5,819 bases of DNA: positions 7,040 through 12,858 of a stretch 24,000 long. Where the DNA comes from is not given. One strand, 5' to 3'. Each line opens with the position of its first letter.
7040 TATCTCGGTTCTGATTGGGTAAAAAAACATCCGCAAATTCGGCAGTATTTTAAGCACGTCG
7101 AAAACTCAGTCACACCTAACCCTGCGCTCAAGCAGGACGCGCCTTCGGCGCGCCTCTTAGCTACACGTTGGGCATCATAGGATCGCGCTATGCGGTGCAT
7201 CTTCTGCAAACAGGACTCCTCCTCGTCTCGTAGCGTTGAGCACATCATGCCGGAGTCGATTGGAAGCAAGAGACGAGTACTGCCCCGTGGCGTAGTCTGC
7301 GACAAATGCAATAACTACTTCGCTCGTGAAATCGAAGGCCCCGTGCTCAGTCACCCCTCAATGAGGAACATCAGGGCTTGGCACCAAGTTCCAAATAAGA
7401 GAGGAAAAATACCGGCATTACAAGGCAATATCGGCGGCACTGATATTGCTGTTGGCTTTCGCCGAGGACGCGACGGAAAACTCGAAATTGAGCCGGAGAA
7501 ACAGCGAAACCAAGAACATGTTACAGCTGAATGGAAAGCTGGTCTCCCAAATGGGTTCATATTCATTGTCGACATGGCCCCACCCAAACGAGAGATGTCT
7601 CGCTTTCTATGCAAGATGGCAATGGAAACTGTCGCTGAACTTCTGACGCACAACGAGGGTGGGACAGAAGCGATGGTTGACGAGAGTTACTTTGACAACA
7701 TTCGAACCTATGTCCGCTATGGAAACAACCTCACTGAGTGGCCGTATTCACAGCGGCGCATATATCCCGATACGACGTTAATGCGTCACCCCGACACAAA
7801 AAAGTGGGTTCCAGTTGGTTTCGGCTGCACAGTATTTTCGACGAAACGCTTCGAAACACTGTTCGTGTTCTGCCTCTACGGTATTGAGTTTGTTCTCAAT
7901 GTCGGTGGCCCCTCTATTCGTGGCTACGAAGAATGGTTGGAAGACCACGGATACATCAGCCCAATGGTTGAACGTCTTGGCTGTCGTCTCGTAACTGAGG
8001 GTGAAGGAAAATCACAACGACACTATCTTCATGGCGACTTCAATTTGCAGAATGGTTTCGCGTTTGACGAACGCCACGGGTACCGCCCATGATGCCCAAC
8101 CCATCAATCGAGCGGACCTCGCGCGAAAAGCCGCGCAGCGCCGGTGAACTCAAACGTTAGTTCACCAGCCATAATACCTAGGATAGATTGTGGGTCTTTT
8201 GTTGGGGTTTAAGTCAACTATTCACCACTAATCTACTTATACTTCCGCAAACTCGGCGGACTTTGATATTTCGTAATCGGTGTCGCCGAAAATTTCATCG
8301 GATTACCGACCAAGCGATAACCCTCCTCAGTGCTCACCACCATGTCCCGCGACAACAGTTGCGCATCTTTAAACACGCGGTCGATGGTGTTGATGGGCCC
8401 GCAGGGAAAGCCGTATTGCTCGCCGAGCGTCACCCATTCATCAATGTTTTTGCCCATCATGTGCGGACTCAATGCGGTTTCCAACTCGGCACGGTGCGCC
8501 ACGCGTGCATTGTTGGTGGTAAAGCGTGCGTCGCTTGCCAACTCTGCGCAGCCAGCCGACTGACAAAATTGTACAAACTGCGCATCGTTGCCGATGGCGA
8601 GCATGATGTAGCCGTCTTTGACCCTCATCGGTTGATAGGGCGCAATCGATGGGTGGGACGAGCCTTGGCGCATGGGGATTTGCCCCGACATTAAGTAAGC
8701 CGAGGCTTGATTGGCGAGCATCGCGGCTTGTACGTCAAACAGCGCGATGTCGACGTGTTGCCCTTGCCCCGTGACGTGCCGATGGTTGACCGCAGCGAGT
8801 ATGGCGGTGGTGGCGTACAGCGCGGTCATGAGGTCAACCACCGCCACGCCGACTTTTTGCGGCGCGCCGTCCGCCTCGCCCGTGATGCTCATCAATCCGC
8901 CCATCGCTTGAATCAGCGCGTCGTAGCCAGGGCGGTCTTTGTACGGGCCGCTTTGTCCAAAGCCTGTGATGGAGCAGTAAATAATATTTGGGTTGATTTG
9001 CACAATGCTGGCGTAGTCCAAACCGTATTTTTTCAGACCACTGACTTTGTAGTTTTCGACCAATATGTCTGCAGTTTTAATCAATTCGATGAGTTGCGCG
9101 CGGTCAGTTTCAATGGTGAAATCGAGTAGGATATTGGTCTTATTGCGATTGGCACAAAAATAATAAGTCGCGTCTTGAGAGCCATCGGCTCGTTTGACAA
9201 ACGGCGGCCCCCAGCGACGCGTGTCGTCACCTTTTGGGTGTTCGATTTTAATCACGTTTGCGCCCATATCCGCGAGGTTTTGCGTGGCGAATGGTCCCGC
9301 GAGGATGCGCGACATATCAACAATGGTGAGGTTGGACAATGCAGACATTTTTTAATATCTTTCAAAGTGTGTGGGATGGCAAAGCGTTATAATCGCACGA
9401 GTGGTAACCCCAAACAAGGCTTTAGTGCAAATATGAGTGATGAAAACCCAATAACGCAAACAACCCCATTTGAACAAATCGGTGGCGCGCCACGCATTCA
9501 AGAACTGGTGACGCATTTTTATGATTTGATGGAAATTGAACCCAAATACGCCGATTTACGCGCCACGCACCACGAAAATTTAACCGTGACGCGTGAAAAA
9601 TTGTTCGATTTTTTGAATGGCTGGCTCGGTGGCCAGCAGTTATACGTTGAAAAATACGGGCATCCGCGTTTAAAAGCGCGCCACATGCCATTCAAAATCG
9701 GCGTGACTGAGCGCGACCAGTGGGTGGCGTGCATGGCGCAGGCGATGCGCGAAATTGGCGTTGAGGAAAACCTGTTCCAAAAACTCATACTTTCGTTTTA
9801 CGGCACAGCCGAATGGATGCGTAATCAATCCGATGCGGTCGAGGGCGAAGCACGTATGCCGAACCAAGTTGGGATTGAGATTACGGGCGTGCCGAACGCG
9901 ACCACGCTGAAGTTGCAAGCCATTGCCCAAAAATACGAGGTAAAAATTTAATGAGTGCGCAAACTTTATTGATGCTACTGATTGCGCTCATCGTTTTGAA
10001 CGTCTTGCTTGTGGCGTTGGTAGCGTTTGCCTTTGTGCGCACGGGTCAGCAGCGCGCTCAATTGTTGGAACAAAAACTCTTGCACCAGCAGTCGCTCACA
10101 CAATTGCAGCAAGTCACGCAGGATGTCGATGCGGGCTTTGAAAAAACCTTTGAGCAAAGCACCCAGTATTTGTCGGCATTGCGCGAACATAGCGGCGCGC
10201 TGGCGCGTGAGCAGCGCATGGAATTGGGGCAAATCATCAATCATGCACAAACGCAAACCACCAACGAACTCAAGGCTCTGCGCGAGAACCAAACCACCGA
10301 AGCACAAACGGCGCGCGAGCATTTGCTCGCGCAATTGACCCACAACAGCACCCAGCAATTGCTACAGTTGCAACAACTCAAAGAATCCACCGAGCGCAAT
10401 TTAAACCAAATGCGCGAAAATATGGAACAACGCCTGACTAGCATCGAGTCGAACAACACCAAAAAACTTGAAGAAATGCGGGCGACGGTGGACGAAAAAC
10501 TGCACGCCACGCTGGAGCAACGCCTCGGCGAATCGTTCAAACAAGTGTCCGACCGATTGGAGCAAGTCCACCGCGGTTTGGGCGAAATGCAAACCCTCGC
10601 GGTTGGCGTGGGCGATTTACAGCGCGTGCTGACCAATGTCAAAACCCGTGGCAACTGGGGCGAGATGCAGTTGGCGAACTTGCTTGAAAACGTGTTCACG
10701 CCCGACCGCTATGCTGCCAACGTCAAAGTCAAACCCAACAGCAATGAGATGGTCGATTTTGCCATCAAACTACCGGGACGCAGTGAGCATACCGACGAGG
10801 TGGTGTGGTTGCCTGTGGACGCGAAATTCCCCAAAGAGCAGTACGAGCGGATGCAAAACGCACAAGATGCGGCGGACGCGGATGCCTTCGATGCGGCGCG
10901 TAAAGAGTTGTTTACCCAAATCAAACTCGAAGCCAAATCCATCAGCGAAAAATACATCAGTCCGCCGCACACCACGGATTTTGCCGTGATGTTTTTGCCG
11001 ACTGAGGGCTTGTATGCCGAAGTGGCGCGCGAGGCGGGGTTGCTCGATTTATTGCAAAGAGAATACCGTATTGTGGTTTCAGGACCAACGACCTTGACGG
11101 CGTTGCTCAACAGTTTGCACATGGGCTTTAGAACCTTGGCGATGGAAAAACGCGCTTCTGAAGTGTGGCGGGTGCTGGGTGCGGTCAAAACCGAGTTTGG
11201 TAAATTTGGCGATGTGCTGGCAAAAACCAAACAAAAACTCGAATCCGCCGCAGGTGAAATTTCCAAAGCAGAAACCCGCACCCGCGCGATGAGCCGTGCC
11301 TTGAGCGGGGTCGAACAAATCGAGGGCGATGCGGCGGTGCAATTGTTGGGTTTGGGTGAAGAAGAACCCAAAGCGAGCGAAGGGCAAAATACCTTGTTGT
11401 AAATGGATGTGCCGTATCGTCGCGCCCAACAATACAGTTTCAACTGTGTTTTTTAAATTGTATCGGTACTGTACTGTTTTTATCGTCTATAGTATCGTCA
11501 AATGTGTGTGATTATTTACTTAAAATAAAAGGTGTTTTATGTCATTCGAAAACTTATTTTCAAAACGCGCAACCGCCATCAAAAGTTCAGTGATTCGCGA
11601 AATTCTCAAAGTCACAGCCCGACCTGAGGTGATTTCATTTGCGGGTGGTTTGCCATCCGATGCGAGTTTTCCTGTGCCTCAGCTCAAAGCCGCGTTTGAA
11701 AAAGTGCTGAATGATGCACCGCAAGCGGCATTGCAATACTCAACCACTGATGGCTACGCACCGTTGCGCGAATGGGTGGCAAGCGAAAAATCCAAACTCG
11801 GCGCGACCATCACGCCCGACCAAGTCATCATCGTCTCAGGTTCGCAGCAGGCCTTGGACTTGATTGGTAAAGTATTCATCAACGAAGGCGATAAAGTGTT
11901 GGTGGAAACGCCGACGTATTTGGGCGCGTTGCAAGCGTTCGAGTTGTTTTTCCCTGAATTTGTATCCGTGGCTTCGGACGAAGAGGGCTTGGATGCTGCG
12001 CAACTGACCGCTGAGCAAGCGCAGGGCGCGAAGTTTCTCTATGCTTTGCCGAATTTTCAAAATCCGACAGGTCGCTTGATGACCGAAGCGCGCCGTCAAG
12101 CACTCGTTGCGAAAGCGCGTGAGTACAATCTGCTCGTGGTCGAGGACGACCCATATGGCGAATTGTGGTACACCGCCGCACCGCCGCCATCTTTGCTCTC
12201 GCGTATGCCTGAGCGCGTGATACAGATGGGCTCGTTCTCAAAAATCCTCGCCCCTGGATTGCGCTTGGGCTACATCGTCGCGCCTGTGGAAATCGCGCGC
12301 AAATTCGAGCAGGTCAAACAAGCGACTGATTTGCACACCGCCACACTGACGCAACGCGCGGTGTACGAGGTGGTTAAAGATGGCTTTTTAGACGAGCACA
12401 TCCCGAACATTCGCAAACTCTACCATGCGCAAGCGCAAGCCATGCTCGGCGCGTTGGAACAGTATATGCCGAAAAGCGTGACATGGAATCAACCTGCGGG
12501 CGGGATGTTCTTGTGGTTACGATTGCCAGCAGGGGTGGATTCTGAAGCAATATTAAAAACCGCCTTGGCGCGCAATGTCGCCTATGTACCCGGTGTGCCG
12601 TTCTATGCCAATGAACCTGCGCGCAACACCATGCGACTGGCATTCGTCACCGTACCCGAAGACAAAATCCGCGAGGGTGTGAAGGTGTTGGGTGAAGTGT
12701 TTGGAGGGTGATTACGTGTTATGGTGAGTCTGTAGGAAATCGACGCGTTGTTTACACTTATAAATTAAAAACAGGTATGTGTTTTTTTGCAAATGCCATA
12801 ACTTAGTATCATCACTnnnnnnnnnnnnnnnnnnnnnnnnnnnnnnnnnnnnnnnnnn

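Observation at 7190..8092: Cassette-borne 300-aa HNH-motif protein with an unassigned C-terminal domain: candidate single-gene anti-phage or abortive-infection nuclease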

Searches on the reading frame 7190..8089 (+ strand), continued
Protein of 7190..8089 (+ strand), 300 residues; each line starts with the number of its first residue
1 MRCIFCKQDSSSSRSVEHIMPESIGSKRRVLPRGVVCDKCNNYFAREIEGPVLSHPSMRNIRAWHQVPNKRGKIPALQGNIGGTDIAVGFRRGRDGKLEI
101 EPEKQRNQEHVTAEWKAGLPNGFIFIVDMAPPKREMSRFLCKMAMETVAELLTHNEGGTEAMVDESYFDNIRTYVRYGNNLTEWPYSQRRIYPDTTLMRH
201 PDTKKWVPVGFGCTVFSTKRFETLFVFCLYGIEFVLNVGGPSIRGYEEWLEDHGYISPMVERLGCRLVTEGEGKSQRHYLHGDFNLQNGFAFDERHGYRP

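Call 91: find_homologous_proteins(query=P0271, max_evalue=1e-10)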
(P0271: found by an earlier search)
Query P0271 (299 aa): 579 proteins with E <= 1e-10 among 937 candidates; the best 120 are listed.
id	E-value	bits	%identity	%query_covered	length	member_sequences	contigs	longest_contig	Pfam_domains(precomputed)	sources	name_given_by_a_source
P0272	5.2e-202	688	96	100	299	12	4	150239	PF14279.13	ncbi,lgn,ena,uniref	ncbi:HNH endonuclease [Aeromonas veronii]|uniref:HNH endonuclease n=3 Tax=Aeromonas veronii TaxID=65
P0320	1.1e-196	670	96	100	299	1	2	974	PF14279.13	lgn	-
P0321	9.7e-196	667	95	100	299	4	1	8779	PF14279.13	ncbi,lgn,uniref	ncbi:HNH endonuclease [Vibrio vulnificus]|uniref:HNH endonuclease n=1 Tax=Vibrio vulnificus TaxID=67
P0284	3.3e-175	600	83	100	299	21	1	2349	PF14279.13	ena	-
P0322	1.1e-171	588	81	99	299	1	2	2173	PF14279.13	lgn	-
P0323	2.6e-159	547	96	83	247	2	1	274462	-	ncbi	-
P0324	8.1e-152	523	75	99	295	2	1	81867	PF14279.13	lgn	-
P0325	8.8e-150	516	70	99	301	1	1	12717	PF14279.13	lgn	-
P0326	8.6e-148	509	71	99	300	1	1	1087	PF14279.13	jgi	jgi:hypothetical protein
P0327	5.4e-146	504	70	99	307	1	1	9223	PF14279.13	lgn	-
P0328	4.0e-144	497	70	99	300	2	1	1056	PF14279.13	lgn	-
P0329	2.8e-139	482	68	98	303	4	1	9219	PF14279.13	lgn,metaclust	metaclust:\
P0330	2.1e-136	472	66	100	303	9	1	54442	PF14279.13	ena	-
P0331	1.9e-134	466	67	99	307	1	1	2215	PF14279.13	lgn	-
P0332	2.2e-134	465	66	99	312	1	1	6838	PF14279.13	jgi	jgi:HNH endonuclease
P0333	4.5e-134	464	64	100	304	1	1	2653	PF14279.13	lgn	-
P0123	7.5e-129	447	65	99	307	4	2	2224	PF14279.13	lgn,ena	-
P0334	1.3e-118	414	60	99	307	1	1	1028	PF14279.13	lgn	-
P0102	2.1e-112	393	58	99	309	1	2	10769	PF14279.13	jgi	jgi:hypothetical protein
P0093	2.1e-110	387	55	98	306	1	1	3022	PF14279.13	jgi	jgi:hypothetical protein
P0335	7.2e-110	385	62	85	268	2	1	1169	PF14279.13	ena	-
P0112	1.2e-109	384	54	98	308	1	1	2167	PF14279.13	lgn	-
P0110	2.0e-109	383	56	99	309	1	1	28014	PF14279.13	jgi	jgi:hypothetical protein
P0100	9.2e-106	371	55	98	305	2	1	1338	PF14279.13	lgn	-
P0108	9.8e-106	371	54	98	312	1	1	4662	PF14279.13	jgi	jgi:hypothetical protein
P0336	1.2e-105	371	55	98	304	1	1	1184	PF14279.13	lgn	-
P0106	4.7e-105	369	54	98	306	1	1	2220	PF14279.13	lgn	-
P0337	1.5e-101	358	53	100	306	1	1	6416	PF14279.13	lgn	-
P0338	4.9e-101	356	56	95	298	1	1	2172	PF14279.13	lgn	-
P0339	1.6e-100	354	53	98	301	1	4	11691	PF14279.13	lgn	-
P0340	2.1e-100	354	52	98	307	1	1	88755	PF14279.13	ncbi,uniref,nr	ncbi:HNH endonuclease [Flavobacterium sp. ZT3R18]|uniref:HNH endonuclease n=1 Tax=Flavobacterium sp.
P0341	3.6e-98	347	50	100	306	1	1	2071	PF14279.13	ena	-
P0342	1.9e-97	344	52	98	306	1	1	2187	PF14279.13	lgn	-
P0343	3.0e-97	343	53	93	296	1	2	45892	PF14279.13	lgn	-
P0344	2.7e-96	340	50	98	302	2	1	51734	PF14279.13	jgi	jgi:hypothetical protein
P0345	4.6e-96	340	51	94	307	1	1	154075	PF14279.13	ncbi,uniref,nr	ncbi:HNH endonuclease [Flavobacterium sp. CYK-4]|uniref:HNH endonuclease n=1 Tax=Flavobacterium loti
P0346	8.6e-96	339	51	97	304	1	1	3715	PF14279.13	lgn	-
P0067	2.1e-95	337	52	98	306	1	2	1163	PF14279.13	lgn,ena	-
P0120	6.2e-95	336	49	98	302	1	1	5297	PF14279.13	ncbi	-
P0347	1.5e-94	335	51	98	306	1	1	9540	PF14279.13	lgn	-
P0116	7.0e-94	332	54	94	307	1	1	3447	PF14279.13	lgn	-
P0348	2.0e-93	331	51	98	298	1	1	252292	PF14279.13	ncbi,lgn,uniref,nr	ncbi:HNH endonuclease [Belliella sp. R4-6]|uniref:HNH endonuclease n=1 Tax=Belliella alkalica TaxID=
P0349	3.9e-93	330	51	98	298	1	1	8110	PF14279.13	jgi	jgi:hypothetical protein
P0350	4.6e-93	330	50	98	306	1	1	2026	PF14279.13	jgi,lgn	-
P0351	6.2e-93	329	51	98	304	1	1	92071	PF14279.13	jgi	jgi:HNH endonuclease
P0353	1.0e-92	329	52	98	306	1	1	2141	PF14279.13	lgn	-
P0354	1.1e-92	329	51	95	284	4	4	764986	PF14279.13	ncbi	ncbi:MAG: HNH endonuclease [Cyclobacteriaceae bacterium]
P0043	1.3e-92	328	49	98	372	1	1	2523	PF14279.13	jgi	jgi:HNH endonuclease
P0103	4.4e-92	327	51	98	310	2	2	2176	PF14279.13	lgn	-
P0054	4.7e-92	326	48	98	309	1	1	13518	PF14279.13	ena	-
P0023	2.5e-91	324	50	98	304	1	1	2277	PF14279.13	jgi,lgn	jgi:hypothetical protein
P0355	1.4e-90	322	50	98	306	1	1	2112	PF14279.13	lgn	-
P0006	1.8e-90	321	49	99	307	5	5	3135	PF14279.13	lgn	-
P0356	2.5e-90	321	51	98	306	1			PF14279.13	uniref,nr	uniref:HNH endonuclease n=1 Tax=Roseihalotalea indica TaxID=2867963 RepID=A0AA49Q096_9BACT|nr:HNH en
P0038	4.4e-90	320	50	98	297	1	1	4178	PF14279.13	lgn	-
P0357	4.6e-90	320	49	98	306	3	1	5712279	PF14279.13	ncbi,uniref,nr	ncbi:hypothetical protein AQPE_0011 [Aquipluma nitroreducens]|uniref:HNH endonuclease 5 domain-conta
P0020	6.1e-90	319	51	98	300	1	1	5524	PF14279.13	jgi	jgi:hypothetical protein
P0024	4.0e-89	317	50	98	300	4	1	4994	PF14279.13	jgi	jgi:hypothetical protein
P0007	4.6e-89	317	49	99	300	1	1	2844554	PF14279.13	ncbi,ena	-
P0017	6.7e-89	316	49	98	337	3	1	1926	PF14279.13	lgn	-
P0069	1.1e-88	315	49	99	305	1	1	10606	PF14279.13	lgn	-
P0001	1.3e-88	315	48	99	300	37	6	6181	PF14279.13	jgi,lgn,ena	-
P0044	2.4e-88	314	47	98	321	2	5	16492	PF14279.13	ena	-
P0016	2.4e-88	314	48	98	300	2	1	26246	PF14279.13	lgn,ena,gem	-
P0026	3.2e-88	314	48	98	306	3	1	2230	PF14279.13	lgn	-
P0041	4.0e-88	314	48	98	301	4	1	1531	PF14279.13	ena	-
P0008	4.9e-88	313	48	98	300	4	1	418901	PF14279.13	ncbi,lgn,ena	-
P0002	6.3e-88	313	47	98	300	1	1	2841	PF14279.13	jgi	jgi:hypothetical protein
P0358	9.2e-88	312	49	98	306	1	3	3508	PF14279.13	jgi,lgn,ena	-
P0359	3.9e-87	310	50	98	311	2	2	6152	PF14279.13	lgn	-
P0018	6.7e-87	310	47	98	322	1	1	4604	PF14279.13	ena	-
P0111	1.6e-86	308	48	98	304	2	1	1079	PF14279.13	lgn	-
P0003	2.5e-86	308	47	98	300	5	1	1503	PF14279.13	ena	-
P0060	4.5e-86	307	48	99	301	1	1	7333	PF14279.13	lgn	-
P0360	6.6e-86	306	48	98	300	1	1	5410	PF14279.13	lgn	-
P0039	7.1e-86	306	47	99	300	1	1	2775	PF14279.13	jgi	jgi:HNH endonuclease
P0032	8.0e-86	306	48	100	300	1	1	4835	PF14279.13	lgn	-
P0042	9.3e-86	306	48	99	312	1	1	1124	PF14279.13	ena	-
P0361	1.2e-85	305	49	98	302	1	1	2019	PF14279.13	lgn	-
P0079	1.7e-85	305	49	98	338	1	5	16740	PF14279.13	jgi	jgi:hypothetical protein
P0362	1.7e-85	305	48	98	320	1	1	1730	PF14279.13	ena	-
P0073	1.1e-84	302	46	99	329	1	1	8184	PF14279.13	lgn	-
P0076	1.9e-84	301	47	100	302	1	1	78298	PF14279.13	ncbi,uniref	ncbi:HNH endonuclease [Cupriavidus oxalaticus]|uniref:HNH endonuclease n=1 Tax=Cupriavidus oxalaticu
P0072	2.6e-84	301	47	99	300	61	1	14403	PF14279.13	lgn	-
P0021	3.1e-84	301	48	98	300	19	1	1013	PF14279.13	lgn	-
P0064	3.9e-84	300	48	99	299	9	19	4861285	PF14279.13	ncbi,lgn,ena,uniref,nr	ncbi:hypothetical protein IMQ31_18355 [Escherichia coli O169:H41]|uniref:HNH endonuclease n=1 Tax=Es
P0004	2.0e-83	298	44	99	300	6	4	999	PF14279.13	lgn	-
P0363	2.7e-83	298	45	98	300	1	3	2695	PF14279.13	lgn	-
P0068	3.9e-83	297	46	98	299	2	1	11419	PF14279.13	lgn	-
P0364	7.4e-83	296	46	98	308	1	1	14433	PF14279.13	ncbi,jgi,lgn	-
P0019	9.5e-83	296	48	93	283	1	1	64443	PF14279.13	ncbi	ncbi:MAG: HNH endonuclease [Leptospirales bacterium]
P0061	2.1e-82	295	48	98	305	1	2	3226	PF14279.13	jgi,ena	jgi:hypothetical protein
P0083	3.5e-82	294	47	99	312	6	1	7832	PF14279.13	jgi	jgi:HNH endonuclease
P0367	4.2e-82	294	45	98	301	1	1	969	PF14279.13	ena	-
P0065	2.4e-81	291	47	99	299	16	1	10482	PF14279.13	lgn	-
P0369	6.0e-81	290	60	71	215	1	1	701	PF14279.13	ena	-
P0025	1.0e-80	289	45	98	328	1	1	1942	PF14279.13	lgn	-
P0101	1.6e-80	289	47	94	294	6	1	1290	PF14279.13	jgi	jgi:hypothetical protein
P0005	1.6e-80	289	44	98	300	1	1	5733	PF14279.13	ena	-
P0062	5.0e-80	287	47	99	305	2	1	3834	PF14279.13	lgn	-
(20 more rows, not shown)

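Call 98: search_protein_families(library=pfam, alignment_id=A1, max_evalue=1)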
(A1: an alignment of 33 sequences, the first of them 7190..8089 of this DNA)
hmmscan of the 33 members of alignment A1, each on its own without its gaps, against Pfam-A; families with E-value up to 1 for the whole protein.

A. member 1, window:7190-8089:+ (300 aa): 1 family
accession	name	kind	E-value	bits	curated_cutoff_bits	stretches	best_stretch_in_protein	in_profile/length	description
PF14279.12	HNH_5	-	1.3e-10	41.5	27.5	1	3-55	1-54/56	HNH endonuclease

B. families by the number of members that match (of 33 scanned): 6 families
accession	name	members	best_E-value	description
PF14279.12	HNH_5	33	6.3e-13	HNH endonuclease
PF01844.29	HNH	4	0.042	HNH endonuclease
PF08931.15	Caudo_bapla_RBP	3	0.093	Lactophage receptor-binding protein C-terminal head domain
PF02945.21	Endonuclease_7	2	0.094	Recombination endonuclease VII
PF10512.14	Borealin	1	0.063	Cell division cycle-associated protein 8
PF07075.17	NamZ_N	1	0.14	Exo-beta-N-acetylmuramidase NamZ, N-terminal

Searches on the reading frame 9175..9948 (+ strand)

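Call 10: search_protein_families(library=pfam, proteins=[window:9175-9948:+], max_evalue=0.001)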
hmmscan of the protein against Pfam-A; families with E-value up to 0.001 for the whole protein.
window:9175-9948:+ (258 aa): 1 family
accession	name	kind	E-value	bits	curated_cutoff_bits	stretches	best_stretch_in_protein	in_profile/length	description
PF01152.27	Bac_globin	-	4.7e-33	114.4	21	1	99-217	3-121/121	Bacterial-like globin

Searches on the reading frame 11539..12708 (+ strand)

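Call 10: search_protein_families(library=pfam, proteins=[window:11539-12708:+], max_evalue=0.001)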
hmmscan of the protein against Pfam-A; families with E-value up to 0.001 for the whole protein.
window:11539-12708:+ (390 aa): 2 families
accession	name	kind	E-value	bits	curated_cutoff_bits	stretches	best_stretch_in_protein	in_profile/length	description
PF00155.27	Aminotran_1_2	-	4.7e-36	125.2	19.7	1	31-383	3-360/361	Aminotransferase class I and II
PF12897.13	Asp_aminotransf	-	2.3e-07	30.4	27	1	116-383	123-404/421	Aspartate amino-transferase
